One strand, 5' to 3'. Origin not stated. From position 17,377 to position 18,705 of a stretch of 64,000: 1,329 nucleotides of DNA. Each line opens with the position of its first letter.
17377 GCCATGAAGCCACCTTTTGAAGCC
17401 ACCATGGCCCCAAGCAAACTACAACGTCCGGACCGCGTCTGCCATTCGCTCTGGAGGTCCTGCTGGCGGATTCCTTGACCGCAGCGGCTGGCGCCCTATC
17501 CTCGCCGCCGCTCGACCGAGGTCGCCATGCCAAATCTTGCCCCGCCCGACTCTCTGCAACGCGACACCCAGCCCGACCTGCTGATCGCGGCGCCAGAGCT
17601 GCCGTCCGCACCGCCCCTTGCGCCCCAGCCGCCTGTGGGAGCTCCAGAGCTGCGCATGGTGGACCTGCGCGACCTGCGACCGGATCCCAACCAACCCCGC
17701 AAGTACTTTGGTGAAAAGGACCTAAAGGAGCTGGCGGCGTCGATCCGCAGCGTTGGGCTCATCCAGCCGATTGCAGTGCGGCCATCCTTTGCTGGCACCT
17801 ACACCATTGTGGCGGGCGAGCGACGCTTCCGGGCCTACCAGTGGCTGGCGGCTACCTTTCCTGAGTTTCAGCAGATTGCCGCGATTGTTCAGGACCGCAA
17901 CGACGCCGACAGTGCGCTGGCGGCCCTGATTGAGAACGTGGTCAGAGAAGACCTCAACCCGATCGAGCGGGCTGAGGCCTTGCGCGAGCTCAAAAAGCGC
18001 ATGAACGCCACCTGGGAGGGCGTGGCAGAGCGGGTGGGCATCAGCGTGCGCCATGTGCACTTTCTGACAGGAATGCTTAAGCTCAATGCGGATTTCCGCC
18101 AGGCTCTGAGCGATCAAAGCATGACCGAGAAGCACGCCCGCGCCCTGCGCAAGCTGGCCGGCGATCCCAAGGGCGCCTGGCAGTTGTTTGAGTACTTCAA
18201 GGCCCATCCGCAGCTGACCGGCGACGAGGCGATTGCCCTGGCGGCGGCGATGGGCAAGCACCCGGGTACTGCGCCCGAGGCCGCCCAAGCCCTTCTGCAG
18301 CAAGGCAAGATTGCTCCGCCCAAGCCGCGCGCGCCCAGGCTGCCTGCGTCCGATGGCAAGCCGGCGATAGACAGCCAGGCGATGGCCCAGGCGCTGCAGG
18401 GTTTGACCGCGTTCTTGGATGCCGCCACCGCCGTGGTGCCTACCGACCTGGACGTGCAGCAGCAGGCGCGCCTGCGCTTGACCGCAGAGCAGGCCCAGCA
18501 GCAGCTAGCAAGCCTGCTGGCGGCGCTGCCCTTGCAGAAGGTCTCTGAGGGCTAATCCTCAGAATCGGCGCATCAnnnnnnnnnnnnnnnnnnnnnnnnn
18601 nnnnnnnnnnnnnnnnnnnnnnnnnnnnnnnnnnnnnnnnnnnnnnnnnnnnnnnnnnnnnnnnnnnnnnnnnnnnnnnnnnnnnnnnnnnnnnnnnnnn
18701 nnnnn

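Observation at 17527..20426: Orphan ParB-like gene convergent with a small-protein + NYN-LOTUS RNase-fold operon; NYN protein carries a (VPDNA)9 pentapeptide tract encoded by a 15 bp DNA tandem repeat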

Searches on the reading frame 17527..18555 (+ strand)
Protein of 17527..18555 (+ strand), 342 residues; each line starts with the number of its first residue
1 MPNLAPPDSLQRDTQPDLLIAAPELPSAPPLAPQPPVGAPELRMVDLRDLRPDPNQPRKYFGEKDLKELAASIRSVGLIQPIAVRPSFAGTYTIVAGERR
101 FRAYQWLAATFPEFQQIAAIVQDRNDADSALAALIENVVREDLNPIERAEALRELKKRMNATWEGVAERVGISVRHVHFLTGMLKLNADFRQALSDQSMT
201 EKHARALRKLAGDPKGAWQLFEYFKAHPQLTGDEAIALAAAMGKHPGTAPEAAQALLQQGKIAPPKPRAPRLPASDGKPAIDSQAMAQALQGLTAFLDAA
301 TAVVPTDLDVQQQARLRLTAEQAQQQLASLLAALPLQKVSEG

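Call 4: search_protein_families(library=pfam, proteins=[window:17527-18555:+], max_evalue=0.01)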
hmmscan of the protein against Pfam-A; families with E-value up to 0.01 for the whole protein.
window:17527-18555:+ (342 aa): 3 families
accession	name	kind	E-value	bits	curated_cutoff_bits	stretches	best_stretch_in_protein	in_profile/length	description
PF02195.25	ParB_N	-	1.9e-24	85.9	26.3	1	41-138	2-94/95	ParB N-terminal domain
PF17762.8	HTH_ParB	-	2e-14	54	22.6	1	141-211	1-71/102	ParB HTH domain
PF13384.12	HTH_23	-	0.0086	16.3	24.6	0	146-178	5-35/50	Homeodomain-like domain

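Call 5: search_protein_families(library=ncbifam, proteins=[window:17527-18555:+], max_evalue=0.01)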
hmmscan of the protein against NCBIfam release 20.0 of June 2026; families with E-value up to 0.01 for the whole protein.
window:17527-18555:+ (342 aa): 8 families
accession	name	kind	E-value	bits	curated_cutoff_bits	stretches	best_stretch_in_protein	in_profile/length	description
TIGR04285.1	nucleoid_noc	exception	2.2e-44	151.7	315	1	43-212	3-166/255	nucleoid occlusion protein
TIGR00180.1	parB_part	domain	2.3e-36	125.3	58.45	1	41-217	4-178/186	ParB/RepB/Spo0J family partition protein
TIGR03734.1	PRTRC_parB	hypoth_equivalog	2e-25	89.4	278.6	1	55-210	6-160/555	PRTRC system ParB family protein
NF010406.0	PRK13832.1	subfamily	2.7e-19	69.2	640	1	41-188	3-147/578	plasmid partitioning protein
TIGR03454.1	partition_RepB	equivalog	8.5e-13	48.4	201.5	1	63-158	85-176/325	plasmid partitioning protein RepB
NF010440.0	PRK13866.1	equivalog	5.7e-07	29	522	1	66-150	90-170/336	plasmid partitioning protein RepB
TIGR03764.1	ICE_PFGI_1_parB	hypoth_equivalog_domain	0.00023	20.9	143.75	1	44-160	12-132/260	ParB family protein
NF005700.0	PRK07511.1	subfamily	0.0084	15.7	274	0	227-300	185-254/260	enoyl-CoA hydratase family protein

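Call 6: search_protein_families(library=padloc, proteins=[window:17527-18555:+], max_evalue=0.01)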
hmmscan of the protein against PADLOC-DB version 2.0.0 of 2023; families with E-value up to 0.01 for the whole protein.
window:17527-18555:+ (342 aa): 0 families

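Call 10: find_homologous_proteins(query=window:17527-18555:+)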
Query window:17527-18555:+ (342 aa): 4810 proteins with E <= 0.001 among 8000 candidates; the best 120 are listed.
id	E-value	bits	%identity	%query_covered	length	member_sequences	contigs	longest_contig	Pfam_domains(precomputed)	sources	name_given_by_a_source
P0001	2.2e-175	601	84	100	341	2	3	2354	PF17762.9,PF02195.27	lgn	-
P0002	4.8e-170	583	81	100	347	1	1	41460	PF17762.9,PF02195.27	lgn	-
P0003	1.8e-165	568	79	100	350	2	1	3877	PF17762.9,PF02195.27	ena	-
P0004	3.9e-159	547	78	91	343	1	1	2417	PF17762.9,PF02195.27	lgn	-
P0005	9.3e-156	536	76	99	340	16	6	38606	PF17762.9,PF02195.27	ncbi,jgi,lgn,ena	jgi:ParB family chromosome partitioning protein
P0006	2.6e-154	531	77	89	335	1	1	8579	PF17762.9,PF02195.27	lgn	-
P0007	6.2e-83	297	53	86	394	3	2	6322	PF17762.9,PF02195.27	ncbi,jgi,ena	jgi:ParB family chromosome partitioning protein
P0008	1.2e-82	296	54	86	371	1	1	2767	PF17762.9,PF02195.27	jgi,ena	jgi:ParB family chromosome partitioning protein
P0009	8.8e-79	283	57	71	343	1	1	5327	PF17762.9,PF02195.27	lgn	-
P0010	1.4e-75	273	61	63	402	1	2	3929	PF17762.9,PF02195.27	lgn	-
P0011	2.3e-75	272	63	62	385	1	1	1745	PF17762.9,PF02195.27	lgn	-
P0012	6.0e-74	267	61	62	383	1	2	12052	PF17762.9,PF02195.27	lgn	-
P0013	5.8e-66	241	53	67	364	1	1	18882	PF17762.9,PF02195.27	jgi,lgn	jgi:ParB/RepB/Spo0J family partition protein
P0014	5.4e-65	238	46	86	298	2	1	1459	PF17762.9,PF02195.27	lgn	-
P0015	2.2e-63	233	43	89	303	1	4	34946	PF17762.9,PF02195.27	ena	-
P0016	1.4e-62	230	47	83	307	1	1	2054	PF17762.9,PF02195.27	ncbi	ncbi:MAG: ParB/RepB/Spo0J family partition protein [Myxococcota bacterium]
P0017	2.4e-60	223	49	75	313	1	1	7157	PF17762.9,PF02195.27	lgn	-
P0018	1.5e-52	197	46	67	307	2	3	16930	PF17762.9,PF02195.27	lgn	-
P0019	5.8e-52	195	46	67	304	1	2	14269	PF17762.9,PF02195.27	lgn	-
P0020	7.8e-40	155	38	71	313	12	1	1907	PF17762.9,PF02195.27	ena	-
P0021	1.5e-34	138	41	62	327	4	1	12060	PF17762.9,PF23552.3,PF02195.27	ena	-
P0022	1.7e-32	131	43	60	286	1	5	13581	PF17762.9,PF02195.27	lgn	-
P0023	7.7e-32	129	42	60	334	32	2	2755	PF17762.9,PF23552.3,PF02195.27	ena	-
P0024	1.2e-31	128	46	50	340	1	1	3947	PF17762.9,PF23552.3,PF02195.27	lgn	-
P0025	1.8e-31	128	46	56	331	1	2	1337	PF17762.9,PF23552.3,PF02195.27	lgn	-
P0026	2.0e-31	128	38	58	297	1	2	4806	PF17762.9,PF02195.27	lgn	-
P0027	5.1e-30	123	42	51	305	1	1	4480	PF17762.9,PF23552.3,PF02195.27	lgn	-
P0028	5.3e-30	123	44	56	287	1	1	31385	PF23433.2,PF17762.9,PF23552.3,PF02195.27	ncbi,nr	ncbi:MAG: ParB/RepB/Spo0J family partition protein [Kyrpidia sp.]|nr:ParB/RepB/Spo0J family partitio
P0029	5.7e-30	123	45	53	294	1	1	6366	PF17762.9,PF02195.27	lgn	-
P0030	1.1e-29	122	39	61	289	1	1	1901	PF17762.9,PF23552.3,PF02195.27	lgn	-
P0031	1.7e-29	121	40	60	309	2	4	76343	PF17762.9,PF23552.3,PF02195.27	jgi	-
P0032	2.3e-29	121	42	58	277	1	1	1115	PF17762.9,PF02195.27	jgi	jgi:ParB family chromosome partitioning protein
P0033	3.6e-29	120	36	68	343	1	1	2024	PF01381.29,PF17762.9,PF23552.3,PF02195.27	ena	-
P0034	3.7e-29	120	40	56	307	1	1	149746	PF17762.9,PF23552.3,PF02195.27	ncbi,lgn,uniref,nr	ncbi:ParB/RepB/Spo0J family partition protein [Natronospirillum operosum]|uniref:Probable chromosome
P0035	6.2e-29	120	44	49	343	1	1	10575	PF17762.9,PF23552.3,PF02195.27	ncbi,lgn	-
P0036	7.9e-29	119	39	70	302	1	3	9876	PF01381.29,PF17762.9,PF02195.27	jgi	-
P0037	8.6e-29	119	42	49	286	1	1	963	PF17762.9,PF23552.3,PF02195.27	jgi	-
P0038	8.6e-29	119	38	63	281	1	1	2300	PF17762.9,PF02195.27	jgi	jgi:ParB family chromosome partitioning protein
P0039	8.9e-29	119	40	63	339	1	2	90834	PF17762.9,PF23552.3,PF02195.27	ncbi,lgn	-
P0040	9.1e-29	119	38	57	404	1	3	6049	PF17762.9,PF02195.27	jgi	jgi:ParB family transcriptional regulator, chromosome partitioning protein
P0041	1.0e-28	119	44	50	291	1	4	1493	PF17762.9,PF02195.27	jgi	jgi:ParB family chromosome partitioning protein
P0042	1.4e-28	118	38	57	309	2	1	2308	PF17762.9,PF02195.27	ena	-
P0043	1.6e-28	118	43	50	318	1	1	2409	PF17762.9,PF23552.3,PF02195.27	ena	-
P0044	1.8e-28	118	46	49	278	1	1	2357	PF17762.9,PF02195.27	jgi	-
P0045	2.0e-28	118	46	48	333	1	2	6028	PF17762.9,PF23552.3,PF02195.27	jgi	jgi:ParB family chromosome partitioning protein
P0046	2.1e-28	118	43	56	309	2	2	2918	PF17762.9,PF02195.27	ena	-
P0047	2.1e-28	118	44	50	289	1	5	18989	PF01381.29,PF17762.9,PF02195.27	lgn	-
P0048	2.3e-28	118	42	50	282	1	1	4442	PF17762.9,PF02195.27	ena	-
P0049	2.6e-28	117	36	62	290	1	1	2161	PF01381.29,PF17762.9,PF02195.27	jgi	-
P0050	2.8e-28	117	45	51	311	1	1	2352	PF17762.9,PF02195.27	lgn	-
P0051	3.0e-28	117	41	50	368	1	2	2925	PF17762.9,PF02195.27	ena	-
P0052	3.7e-28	117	43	49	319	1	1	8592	PF17762.9,PF23552.3,PF02195.27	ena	-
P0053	4.2e-28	117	42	51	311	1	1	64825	PF17762.9,PF02195.27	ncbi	-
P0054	5.9e-28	116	46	53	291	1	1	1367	PF17762.9,PF23552.3,PF02195.27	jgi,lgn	-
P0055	6.2e-28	116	41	61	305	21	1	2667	PF17762.9,PF23552.3,PF02195.27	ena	-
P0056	7.7e-28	116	39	58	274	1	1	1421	PF17762.9,PF23552.3,PF02195.27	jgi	jgi:ParB family chromosome partitioning protein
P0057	8.6e-28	116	48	50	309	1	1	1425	PF17762.9,PF02195.27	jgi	jgi:ParB family chromosome partitioning protein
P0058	8.8e-28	116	41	63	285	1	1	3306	PF01381.29,PF17762.9,PF23552.3,PF02195.27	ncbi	-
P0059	9.8e-28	116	41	68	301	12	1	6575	PF01381.29,PF17762.9,PF02195.27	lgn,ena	-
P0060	9.9e-28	116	45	51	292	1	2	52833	PF17762.9,PF23552.3,PF02195.27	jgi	jgi:ParB family chromosome partitioning protein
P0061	1.1e-27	115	37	58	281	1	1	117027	PF17762.9,PF02195.27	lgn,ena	-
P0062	1.1e-27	115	40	47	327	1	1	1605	PF17762.9,PF02195.27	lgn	-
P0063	1.1e-27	115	39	52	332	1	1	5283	PF13384.13,PF20432.5,PF17762.9,PF23552.3,PF02195.27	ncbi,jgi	ncbi:MAG: ParB/RepB/Spo0J family partition protein [Planctomycetota bacterium]|jgi:ParB family chrom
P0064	1.1e-27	115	43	51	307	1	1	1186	PF17762.9,PF02195.27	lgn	-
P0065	1.2e-27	115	42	54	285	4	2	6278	PF17762.9,PF02195.27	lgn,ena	-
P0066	1.4e-27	115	40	51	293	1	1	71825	PF01381.29,PF17762.9,PF02195.27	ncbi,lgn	-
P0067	1.5e-27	115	43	53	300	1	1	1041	PF17762.9,PF23552.3,PF02195.27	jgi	jgi:ParB family chromosome partitioning protein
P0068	1.5e-27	115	43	51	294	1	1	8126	PF17762.9,PF23552.3,PF02195.27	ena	-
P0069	1.6e-27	115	47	51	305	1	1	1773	PF17762.9,PF23552.3,PF02195.27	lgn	-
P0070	1.7e-27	115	41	54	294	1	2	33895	PF17762.9,PF02195.27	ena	-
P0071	1.7e-27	115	43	55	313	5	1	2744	PF17762.9,PF02195.27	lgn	-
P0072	1.9e-27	115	43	50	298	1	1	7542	PF17762.9,PF02195.27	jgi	jgi:ParB family transcriptional regulator, chromosome partitioning protein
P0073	2.0e-27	115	44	48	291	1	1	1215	PF17762.9,PF23552.3,PF02195.27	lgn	-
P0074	2.1e-27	114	41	58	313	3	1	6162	PF17762.9,PF23552.3,PF02195.27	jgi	jgi:ParB family chromosome partitioning protein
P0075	2.2e-27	114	41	48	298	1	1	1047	PF23433.2,PF17762.9,PF23552.3,PF02195.27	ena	-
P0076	2.3e-27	114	42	47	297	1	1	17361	PF17762.9,PF02195.27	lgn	-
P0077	2.3e-27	114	36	55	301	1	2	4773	PF17762.9,PF23552.3,PF02195.27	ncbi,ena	-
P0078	2.4e-27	114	40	63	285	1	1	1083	PF01381.29,PF17762.9,PF23552.3,PF02195.27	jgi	jgi:ParB family chromosome partitioning protein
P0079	2.4e-27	114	48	47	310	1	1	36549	PF17762.9,PF02195.27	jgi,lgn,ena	-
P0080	2.4e-27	114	37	76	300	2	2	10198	PF01381.29,PF17762.9,PF13560.13,PF02195.27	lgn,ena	-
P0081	2.5e-27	114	40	60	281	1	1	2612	PF17762.9,PF02195.27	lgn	-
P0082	2.7e-27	114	41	59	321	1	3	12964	PF17762.9,PF23552.3,PF02195.27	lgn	-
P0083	2.9e-27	114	43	52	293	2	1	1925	PF17762.9,PF02195.27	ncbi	-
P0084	3.7e-27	114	45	48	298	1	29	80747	PF17762.9,PF23552.3,PF02195.27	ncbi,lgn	-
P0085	3.7e-27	114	43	50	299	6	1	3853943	PF17762.9,PF02195.27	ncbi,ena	-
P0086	3.8e-27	114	40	60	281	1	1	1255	PF17762.9,PF02195.27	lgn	-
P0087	3.8e-27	114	42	56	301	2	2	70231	PF17762.9,PF23552.3,PF02195.27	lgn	-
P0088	3.9e-27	114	41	49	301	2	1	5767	PF17762.9,PF02195.27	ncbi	-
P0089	4.2e-27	113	40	63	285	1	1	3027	PF01381.29,PF17762.9,PF23552.3,PF02195.27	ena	-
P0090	4.3e-27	113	36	60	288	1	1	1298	PF17762.9,PF02195.27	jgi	jgi:ParB family chromosome partitioning protein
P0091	4.5e-27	113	38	51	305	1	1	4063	PF17762.9,PF23552.3,PF02195.27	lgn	-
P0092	4.5e-27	113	42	53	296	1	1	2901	PF17762.9,PF23552.3,PF02195.27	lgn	-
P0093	4.6e-27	113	43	49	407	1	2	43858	PF17762.9,PF02195.27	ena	-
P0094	4.7e-27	113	36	72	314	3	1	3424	PF17762.9,PF02195.27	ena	-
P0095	4.8e-27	113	43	46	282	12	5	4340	PF17762.9,PF02195.27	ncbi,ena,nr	ncbi:MAG: ParB/RepB/Spo0J family partition protein [Oscillospiraceae bacterium]|nr:ParB/RepB/Spo0J f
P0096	4.9e-27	113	39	63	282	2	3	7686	PF17762.9,PF23552.3,PF02195.27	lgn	-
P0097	5.1e-27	113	42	47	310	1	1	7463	PF17762.9,PF23552.3,PF02195.27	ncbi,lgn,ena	-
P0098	5.6e-27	113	43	50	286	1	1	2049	PF17762.9,PF23552.3,PF02195.27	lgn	-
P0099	5.8e-27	113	40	57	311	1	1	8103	PF17762.9,PF23552.3,PF02195.27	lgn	-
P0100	5.8e-27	113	40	63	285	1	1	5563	PF01381.29,PF17762.9,PF23552.3,PF02195.27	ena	-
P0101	5.9e-27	113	40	50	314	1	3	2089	PF17762.9,PF23552.3,PF02195.27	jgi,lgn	-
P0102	6.1e-27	113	39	63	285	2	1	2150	PF17762.9,PF02195.27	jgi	-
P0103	6.2e-27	113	40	52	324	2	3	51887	PF17762.9,PF23552.3,PF02195.27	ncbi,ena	-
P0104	6.5e-27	113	40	63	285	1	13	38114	PF01381.29,PF17762.9,PF23552.3,PF02195.27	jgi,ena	jgi:ParB family chromosome partitioning protein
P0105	6.5e-27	113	40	63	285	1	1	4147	PF01381.29,PF17762.9,PF23552.3,PF02195.27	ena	-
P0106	6.5e-27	113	40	63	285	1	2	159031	PF01381.29,PF17762.9,PF23552.3,PF02195.27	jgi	jgi:ParB family transcriptional regulator, chromosome partitioning protein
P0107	6.5e-27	113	39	50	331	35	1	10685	PF17762.9,PF02195.27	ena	-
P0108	6.6e-27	113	40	63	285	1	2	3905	PF01381.29,PF17762.9,PF23552.3,PF02195.27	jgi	jgi:ParB family chromosome partitioning protein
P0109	6.6e-27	113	40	63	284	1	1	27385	PF01381.29,PF17762.9,PF23552.3,PF02195.27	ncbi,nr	ncbi:MAG: chromosome partitioning protein ParB [Candidatus Rokuibacteriota bacterium]|nr:MAG: chromo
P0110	6.7e-27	113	40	63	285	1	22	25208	PF01381.29,PF17762.9,PF23552.3,PF02195.27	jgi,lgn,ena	-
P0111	6.7e-27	113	43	49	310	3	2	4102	PF17762.9,PF23552.3,PF02195.27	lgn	-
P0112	6.9e-27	113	40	56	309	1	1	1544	PF17762.9,PF02195.27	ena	-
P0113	7.2e-27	113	40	50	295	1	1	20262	PF01381.29,PF17762.9,PF23552.3,PF02195.27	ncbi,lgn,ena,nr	ncbi:MAG: ParB/RepB/Spo0J family partition protein [Desulfovibrio sp.]|nr:ParB/RepB/Spo0J family par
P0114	7.7e-27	113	42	50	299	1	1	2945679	PF17762.9,PF02195.27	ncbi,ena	-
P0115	7.9e-27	113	41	51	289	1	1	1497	PF17762.9,PF23552.3,PF02195.27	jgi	-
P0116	8.0e-27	113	42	51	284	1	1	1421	PF17762.9,PF23552.3,PF02195.27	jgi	-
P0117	8.0e-27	113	40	63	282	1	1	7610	PF17762.9,PF23552.3,PF02195.27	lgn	-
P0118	8.0e-27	113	42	51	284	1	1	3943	PF17762.9,PF23552.3,PF02195.27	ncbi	-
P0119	9.4e-27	112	43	53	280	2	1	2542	PF17762.9,PF23552.3,PF02195.27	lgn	-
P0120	1.0e-26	112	39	58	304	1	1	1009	PF17762.9,PF23552.3,PF02195.27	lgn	-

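Call 13: find_encoding_contigs(protein=P0002, flank=10000, max_places=3)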
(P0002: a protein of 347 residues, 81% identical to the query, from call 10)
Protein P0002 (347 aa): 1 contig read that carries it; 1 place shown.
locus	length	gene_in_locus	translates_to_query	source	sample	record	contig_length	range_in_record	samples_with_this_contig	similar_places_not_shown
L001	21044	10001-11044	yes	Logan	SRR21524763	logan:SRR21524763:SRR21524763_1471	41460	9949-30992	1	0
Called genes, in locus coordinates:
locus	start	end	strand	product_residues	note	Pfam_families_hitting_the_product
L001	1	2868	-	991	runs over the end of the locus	PF00082:Peptidase_S8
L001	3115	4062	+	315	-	-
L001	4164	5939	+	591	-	PF14522:Cytochrome_C7 (faint), PF14537:Cytochrom_c3_2 (faint), PF13435:Cytochrome_C554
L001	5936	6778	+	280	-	-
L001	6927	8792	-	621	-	PF02412:TSP_3 (faint), PF00691:OmpA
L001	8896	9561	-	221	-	-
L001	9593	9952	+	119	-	-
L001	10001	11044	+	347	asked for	PF02195:ParB_N, PF17762:HTH_ParB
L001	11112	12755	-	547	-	PF01936:NYN, PF12872:OST-HTH, PF00633:HHH (weak)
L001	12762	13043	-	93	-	PF09650:PHA_gran_rgn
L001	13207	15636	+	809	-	PF17764:PriA_3primeBD, PF00270:DEAD, PF04851:ResIII, PF00271:Helicase_C (faint), PF18319:Zn_ribbon_PriA, PF18074:PriA_C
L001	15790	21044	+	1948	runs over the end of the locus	PF13205:Big_5 (faint), PF11974:bMG3, PF01835:MG2, PF07703:A2M_BRD, PF00207:A2M, PF17973:bMG10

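Call 14: find_encoding_contigs(protein=P0013, flank=10000, max_places=3)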
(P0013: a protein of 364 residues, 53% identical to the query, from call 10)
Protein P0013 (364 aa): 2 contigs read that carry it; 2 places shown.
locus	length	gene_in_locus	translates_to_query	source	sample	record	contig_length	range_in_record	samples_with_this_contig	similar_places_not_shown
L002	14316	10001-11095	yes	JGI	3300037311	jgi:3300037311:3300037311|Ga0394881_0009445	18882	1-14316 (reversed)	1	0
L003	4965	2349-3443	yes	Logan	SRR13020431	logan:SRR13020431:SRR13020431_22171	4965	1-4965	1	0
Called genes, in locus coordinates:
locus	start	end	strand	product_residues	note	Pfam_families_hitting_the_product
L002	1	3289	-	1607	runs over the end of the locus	PF00069:Pkinase, PF07714:PK_Tyr_Ser-Thr, PF13191:AAA_16 (weak), PF07719:TPR_2 (faint), PF13424:TPR_12 (weak), PF01590:GAF (weak), PF00512:HisKA, PF02518:HATPase_c, +1 more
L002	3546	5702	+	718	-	PF13428:TPR_14 (faint), PF21545:T7SS_EccA1_N (faint), PF07719:TPR_2 (faint), PF12895:ANAPC3 (faint), PF13174:TPR_6 (faint), PF13181:TPR_8 (faint), PF13432:TPR_16, PF14559:TPR_19, +4 more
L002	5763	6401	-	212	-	-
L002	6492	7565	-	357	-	-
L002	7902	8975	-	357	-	PF01595:CNNM, PF00571:CBS (weak)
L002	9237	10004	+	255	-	PF00142:Fer4_NifH (faint), PF01656:CbiA, PF02374:ArsA_ATPase (weak), PF06564:CBP_BcsQ, PF09140:MipZ, PF10609:ParA (weak), PF13614:AAA_31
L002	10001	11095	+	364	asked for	PF02195:ParB_N, PF17762:HTH_ParB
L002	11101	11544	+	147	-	PF01152:Bac_globin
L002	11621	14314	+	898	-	?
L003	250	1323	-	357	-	PF01595:CNNM, PF00571:CBS (weak)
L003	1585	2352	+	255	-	PF00142:Fer4_NifH (faint), PF01656:CbiA, PF02374:ArsA_ATPase (weak), PF06564:CBP_BcsQ, PF09140:MipZ, PF10609:ParA (weak), PF13614:AAA_31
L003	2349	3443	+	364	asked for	PF02195:ParB_N, PF17762:HTH_ParB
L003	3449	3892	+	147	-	PF01152:Bac_globin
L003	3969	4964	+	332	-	?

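Call 15: find_encoding_contigs(protein=P0015, flank=10000, max_places=3)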
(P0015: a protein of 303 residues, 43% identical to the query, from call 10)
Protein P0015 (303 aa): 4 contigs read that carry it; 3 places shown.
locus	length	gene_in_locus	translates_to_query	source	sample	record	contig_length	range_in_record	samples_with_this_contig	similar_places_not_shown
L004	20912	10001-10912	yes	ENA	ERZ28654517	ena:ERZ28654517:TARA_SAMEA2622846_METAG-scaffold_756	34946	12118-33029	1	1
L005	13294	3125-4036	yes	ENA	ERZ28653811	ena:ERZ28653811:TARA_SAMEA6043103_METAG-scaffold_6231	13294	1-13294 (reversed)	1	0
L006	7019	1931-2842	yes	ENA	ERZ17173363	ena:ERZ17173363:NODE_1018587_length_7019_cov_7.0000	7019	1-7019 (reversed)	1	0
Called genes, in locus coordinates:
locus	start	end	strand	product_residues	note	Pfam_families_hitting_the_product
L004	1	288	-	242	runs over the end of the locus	-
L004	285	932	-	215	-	-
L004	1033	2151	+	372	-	PF00291:PALP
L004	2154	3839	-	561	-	PF01645:Glu_synthase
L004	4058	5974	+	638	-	PF28530:DUF8426, PF20030:bpMoxR (weak), PF00004:AAA (weak), PF07728:AAA_5, PF13401:AAA_22 (weak), PF28529:McrB_lid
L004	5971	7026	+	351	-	PF10117:McrBC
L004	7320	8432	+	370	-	PF00034:Cytochrom_C (faint), PF03150:CCP_MauG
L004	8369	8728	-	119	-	PF11154:DUF2934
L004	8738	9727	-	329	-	PF01112:Asparaginase_2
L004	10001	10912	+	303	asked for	PF02195:ParB_N, PF17762:HTH_ParB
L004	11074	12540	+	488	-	PF07690:MFS_1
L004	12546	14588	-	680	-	PF13185:GAF_2, PF01590:GAF (weak), PF13492:GAF_3 (weak), PF00989:PAS, PF08448:PAS_4 (weak), PF13426:PAS_9 (weak), PF02518:HATPase_c, PF00072:Response_reg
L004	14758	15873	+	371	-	PF13964:Beta-prop_Calicin, PF24681:Kelch_KLHDC2_KLHL20_DRC7, PF24981:Beta-prop_ATRN-LZTR1, PF01344:Kelch_1, PF25210:Kelch_FKB95, PF13964:Beta-prop_Calicin, PF01344:Kelch_1, PF13415:Beta-prop_FBX42, +10 more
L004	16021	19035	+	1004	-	-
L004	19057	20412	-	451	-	PF00072:Response_reg, PF00158:Sigma54_activat, PF14532:Sigma54_activ_2, PF07728:AAA_5, PF25601:AAA_lid_14, PF02954:HTH_8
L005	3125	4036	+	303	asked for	PF02195:ParB_N, PF17762:HTH_ParB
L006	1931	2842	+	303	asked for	PF02195:ParB_N, PF17762:HTH_ParB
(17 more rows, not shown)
